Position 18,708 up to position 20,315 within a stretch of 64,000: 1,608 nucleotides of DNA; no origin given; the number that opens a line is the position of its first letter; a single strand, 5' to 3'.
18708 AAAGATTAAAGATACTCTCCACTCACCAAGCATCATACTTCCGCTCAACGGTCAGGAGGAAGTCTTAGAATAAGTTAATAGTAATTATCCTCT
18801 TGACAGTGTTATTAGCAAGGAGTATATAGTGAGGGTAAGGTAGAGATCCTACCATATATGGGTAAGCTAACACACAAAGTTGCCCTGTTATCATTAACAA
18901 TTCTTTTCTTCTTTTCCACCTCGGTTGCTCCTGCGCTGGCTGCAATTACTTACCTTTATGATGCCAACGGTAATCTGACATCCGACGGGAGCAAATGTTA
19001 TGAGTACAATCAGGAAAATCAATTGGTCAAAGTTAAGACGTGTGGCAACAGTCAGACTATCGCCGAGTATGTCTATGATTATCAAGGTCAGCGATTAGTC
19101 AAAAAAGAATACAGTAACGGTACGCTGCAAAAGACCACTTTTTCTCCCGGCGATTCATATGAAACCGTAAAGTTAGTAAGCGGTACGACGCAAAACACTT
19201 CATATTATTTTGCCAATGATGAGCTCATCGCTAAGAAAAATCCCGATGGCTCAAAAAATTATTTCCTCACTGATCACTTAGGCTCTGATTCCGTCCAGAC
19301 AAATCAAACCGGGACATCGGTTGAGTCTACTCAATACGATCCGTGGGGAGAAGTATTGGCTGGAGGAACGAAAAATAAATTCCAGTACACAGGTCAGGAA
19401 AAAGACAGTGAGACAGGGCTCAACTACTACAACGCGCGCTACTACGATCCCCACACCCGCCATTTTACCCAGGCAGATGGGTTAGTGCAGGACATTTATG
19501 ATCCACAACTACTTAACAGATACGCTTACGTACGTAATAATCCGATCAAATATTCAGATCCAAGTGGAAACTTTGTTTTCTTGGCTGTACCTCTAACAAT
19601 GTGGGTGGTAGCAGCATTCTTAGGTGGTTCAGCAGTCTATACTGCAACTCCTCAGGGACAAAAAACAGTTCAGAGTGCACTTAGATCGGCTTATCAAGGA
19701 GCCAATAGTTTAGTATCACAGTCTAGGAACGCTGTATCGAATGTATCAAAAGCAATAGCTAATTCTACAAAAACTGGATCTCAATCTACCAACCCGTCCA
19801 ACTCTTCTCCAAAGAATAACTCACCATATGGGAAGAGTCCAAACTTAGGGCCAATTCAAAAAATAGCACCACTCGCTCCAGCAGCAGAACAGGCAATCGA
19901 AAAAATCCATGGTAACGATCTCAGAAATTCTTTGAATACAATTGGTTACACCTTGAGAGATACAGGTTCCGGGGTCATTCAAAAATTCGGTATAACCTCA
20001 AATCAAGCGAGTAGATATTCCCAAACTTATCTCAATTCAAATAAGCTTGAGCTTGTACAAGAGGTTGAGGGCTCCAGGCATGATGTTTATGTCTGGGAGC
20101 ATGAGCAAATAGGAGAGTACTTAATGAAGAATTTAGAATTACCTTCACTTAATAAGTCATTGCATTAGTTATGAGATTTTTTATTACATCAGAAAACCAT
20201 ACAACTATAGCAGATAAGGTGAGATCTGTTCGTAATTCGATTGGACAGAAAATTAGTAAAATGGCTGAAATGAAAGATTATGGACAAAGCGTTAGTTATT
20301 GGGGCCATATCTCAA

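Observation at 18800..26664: Permuted Tc-toxin/RHS locus: small secreted RHS-core-toxin, then putative immunity, then a 2030-aa SpvB/TcB-like YD-shell protein with lectin/PA14/discoidin C-terminus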

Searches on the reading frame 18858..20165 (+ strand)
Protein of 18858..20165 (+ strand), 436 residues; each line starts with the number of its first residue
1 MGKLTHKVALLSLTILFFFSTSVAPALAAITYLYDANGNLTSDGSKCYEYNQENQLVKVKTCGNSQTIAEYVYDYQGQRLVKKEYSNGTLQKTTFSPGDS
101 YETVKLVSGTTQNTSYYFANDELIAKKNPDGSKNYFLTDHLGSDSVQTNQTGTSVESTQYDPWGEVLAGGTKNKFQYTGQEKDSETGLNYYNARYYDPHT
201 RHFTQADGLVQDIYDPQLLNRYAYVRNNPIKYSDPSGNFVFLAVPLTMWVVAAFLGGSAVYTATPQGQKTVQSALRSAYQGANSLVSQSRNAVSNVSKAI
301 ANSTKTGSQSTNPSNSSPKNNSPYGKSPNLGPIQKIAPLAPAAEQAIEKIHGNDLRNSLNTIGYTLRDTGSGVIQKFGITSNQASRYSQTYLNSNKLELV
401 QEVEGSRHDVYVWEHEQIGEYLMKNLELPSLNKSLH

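Call 5: search_protein_families(library=pfam, proteins=[window:18858-20165:+], max_evalue=0.1)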
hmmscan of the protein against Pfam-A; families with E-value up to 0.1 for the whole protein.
window:18858-20165:+ (436 aa): 2 families
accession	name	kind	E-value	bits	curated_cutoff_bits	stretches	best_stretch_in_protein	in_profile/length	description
PF05593.20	RHS_repeat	-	5e-05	24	22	0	30-42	18-30/38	RHS Repeat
PF03527.20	RHS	-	0.015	15.6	27.9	1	135-167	3-35/38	RHS protein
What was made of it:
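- Checked: RHS_repeat scores 24 bits (call 5).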

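Call 7: search_protein_families(library=ncbifam, proteins=[window:18858-20165:+], max_evalue=0.1)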
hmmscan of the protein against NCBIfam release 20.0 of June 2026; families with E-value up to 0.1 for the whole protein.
window:18858-20165:+ (436 aa): 3 families
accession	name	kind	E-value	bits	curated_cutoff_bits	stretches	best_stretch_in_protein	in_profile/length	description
TIGR03696.1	Rhs_assc_core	domain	1.7e-22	79.7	32.5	1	160-237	1-75/76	RHS repeat-associated core domain-containing protein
NF041261.1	RHS_core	equivalog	1.2e-05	23.3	2000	1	130-235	1154-1258/1261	RHS element core protein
TIGR01643.1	YD_repeat_2x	repeat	0.00027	21.3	15.8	0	50-80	1-29/42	YD repeat-containing protein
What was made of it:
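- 18942..19571 (+): Shell tail plus Rhs core plug (residues 29-238): the last YD strands and the aspartyl-protease domain, ending YSDPSGN. TIGR03696 covers 160-237, E 1.7e-22 (call 7).
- On Rhs/YD polymorphic toxin system: ORF1 has RHS_repeat at 24 bits (calls 5, 7). ORF1 has TIGR03696 at 160-237, 79.7 bits against a cutoff of 32.5 (call 7).
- Checked: Rhs_assc_core TIGR03696 covers residues 160-237, E 1.7e-22 (call 7), and ends in YSDPSGN.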

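Call 10: find_homologous_proteins(query=window:18858-20165:+)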
Query window:18858-20165:+ (436 aa): 482 proteins with E <= 0.001 among 8000 candidates; the best 120 are listed.
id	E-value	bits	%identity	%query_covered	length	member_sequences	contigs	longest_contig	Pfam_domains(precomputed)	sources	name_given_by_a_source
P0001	1.5e-217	741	100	77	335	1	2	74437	PF05593.20,PF25023.2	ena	-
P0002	7.0e-154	531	56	99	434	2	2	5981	PF25023.2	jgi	-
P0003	2.2e-138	480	76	66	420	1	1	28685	PF25023.2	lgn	-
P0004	2.6e-134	466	77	61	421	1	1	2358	PF25023.2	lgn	-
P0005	1.5e-132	461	54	93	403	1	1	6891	PF25023.2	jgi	-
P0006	4.2e-126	439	60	77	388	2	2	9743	PF05593.20,PF25023.2,PF15533.13,PF03527.21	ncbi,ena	-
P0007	1.2e-123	431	50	100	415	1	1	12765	PF05593.20,PF25023.2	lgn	-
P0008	2.8e-116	407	57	76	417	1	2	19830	PF05593.20,PF25023.2,PF15533.13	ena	-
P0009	1.2e-114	402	57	74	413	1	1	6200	PF05593.20,PF25023.2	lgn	-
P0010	2.3e-114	401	65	63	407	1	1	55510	PF05593.20,PF25023.2,PF03527.21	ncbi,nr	ncbi:hypothetical protein HYS91_03400 [Candidatus Daviesbacteria bacterium]|nr:hypothetical protein 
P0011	4.6e-114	400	55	78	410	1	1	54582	PF25023.2,PF03527.21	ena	-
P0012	4.4e-113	397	67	61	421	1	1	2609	PF05593.20,PF25023.2,PF03527.21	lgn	-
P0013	6.1e-112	393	55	77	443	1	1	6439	PF25023.2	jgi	jgi:RHS repeat-associated protein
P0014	2.5e-111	391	68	58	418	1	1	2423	PF25023.2,PF03527.21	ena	-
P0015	4.8e-111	390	58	75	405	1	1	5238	PF05593.20,PF25023.2,PF15533.13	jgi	-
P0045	1.4e-97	345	51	72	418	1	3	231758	PF25023.2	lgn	-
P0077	7.5e-89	317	55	64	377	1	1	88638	PF25023.2,PF15650.14,PF03527.21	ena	-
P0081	3.5e-88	315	50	69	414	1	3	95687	-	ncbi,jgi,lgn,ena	-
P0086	5.9e-87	310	40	96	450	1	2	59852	PF05593.20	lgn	-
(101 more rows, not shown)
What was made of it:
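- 18858..20168 (+): Gene 1: small Rhs 'cartridge' protein, 436 aa (NCBI MEK7605434.1). More than 482 relatives, nearly all 350-480 aa (call 10).
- There are hundreds of them (call 10).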

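Call 11: find_encoding_contigs(protein=P0010, flank=10000, max_places=2)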
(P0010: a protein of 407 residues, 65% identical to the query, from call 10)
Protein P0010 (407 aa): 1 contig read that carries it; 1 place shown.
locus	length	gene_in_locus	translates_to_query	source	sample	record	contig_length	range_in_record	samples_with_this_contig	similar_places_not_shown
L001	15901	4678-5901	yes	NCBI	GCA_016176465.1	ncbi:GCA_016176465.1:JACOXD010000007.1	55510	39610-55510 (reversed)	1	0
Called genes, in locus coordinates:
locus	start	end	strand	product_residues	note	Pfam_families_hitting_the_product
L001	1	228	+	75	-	PF03073:TspO_MBR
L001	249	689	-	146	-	-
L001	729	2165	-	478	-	PF01139:RtcB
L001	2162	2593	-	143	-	PF01951:Archease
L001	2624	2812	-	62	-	-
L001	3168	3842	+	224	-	PF01797:Y1_Tnp (weak)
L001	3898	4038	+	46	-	-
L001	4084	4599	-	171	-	-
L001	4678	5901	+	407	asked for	PF25023:TEN_YD-shell, PF05593:RHS_repeat (faint), PF03527:RHS (weak)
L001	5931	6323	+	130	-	PF24722:DUF7674 (faint)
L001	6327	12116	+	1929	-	-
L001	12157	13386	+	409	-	PF01926:MMR_HSR1, PF02421:FeoB_N (weak), PF06071:YchF-GTPase_C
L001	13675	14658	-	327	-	PF02661:Fic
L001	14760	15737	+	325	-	-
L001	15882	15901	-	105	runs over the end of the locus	-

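Call 12: find_encoding_contigs(protein=P0045, flank=10000, max_places=2)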
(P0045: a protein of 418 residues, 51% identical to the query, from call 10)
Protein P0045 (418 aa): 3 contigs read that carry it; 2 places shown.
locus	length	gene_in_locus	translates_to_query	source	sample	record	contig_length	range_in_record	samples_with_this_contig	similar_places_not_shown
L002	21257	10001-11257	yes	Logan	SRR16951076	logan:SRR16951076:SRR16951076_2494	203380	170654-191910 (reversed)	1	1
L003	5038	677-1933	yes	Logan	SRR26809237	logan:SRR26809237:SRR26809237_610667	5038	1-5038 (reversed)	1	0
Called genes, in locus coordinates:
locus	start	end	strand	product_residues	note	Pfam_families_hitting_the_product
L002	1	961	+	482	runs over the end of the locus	PF01943:Polysacc_synt, PF13440:Polysacc_synt_3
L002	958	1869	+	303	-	PF00535:Glycos_transf_2, PF13641:Glyco_tranf_2_3, PF13632:Glyco_trans_2_3 (weak)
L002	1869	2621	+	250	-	PF00535:Glycos_transf_2, PF10111:Glyco_tranf_2_2 (weak)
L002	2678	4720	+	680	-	PF02366:PMT, PF05223:MecA_N (weak), PF03717:PBP_dimer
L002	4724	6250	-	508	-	-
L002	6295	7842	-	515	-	-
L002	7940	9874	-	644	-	-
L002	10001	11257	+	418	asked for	PF25023:TEN_YD-shell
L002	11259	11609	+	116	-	PF24719:Imm33-like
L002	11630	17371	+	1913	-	PF03534:SpvB, PF01839:FG-GAP (faint), PF13517:FG-GAP_3, PF12256:TcdB_toxin_midN, PF25023:TEN_YD-shell, PF05593:RHS_repeat (weak), PF18099:CBM_35_2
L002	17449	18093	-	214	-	-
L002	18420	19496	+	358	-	PF00534:Glycos_transf_1, PF13692:Glyco_trans_1_4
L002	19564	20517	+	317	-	PF00535:Glycos_transf_2, PF10111:Glyco_tranf_2_2 (weak), PF13641:Glyco_tranf_2_3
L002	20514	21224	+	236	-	PF00535:Glycos_transf_2, PF10111:Glyco_tranf_2_2, PF13641:Glyco_tranf_2_3 (weak)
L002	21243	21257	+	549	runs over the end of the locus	PF13231:PMT_2 (weak)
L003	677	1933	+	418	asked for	PF25023:TEN_YD-shell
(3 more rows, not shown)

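Call 13: find_encoding_contigs(protein=P0081, flank=10000, max_places=2)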
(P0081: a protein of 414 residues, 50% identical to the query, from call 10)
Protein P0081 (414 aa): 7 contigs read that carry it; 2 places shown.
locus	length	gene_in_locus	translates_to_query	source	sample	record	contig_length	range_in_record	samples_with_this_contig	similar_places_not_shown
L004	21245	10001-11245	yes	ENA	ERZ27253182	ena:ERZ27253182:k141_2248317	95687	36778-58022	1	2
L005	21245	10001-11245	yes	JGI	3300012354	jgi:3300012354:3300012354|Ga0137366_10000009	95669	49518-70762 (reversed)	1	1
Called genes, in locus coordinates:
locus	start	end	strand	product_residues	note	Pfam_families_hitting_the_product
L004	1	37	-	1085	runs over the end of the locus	PF22763:NrS1-1_pol-like_HBD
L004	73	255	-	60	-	-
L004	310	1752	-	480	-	-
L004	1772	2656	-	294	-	-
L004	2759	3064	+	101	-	-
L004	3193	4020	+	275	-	-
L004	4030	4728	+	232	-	-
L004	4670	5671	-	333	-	PF01555:N6_N4_Mtase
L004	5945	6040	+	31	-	-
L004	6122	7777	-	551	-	PF01935:DUF87, PF13401:AAA_22 (weak), PF05707:Zot (weak)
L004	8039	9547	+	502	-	PF13231:PMT_2 (weak)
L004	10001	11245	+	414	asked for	-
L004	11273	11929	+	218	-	-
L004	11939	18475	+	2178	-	PF01839:FG-GAP (faint), PF13517:FG-GAP_3, PF13517:FG-GAP_3 (weak), PF12256:TcdB_toxin_midN, PF13517:FG-GAP_3 (weak), PF05593:RHS_repeat (weak), PF25023:TEN_YD-shell (weak), PF05593:RHS_repeat (weak), +1 more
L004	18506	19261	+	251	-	-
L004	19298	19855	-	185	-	-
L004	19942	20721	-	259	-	-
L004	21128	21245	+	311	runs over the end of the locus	PF02899:Phage_int_SAM_1, PF13495:Phage_int_SAM_4, PF00589:Phage_integrase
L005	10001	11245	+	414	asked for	-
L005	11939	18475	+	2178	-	PF01839:FG-GAP (faint), PF13517:FG-GAP_3, PF13517:FG-GAP_3 (weak), PF12256:TcdB_toxin_midN, PF13517:FG-GAP_3 (weak), PF05593:RHS_repeat (weak), PF25023:TEN_YD-shell (weak), PF05593:RHS_repeat (weak), +1 more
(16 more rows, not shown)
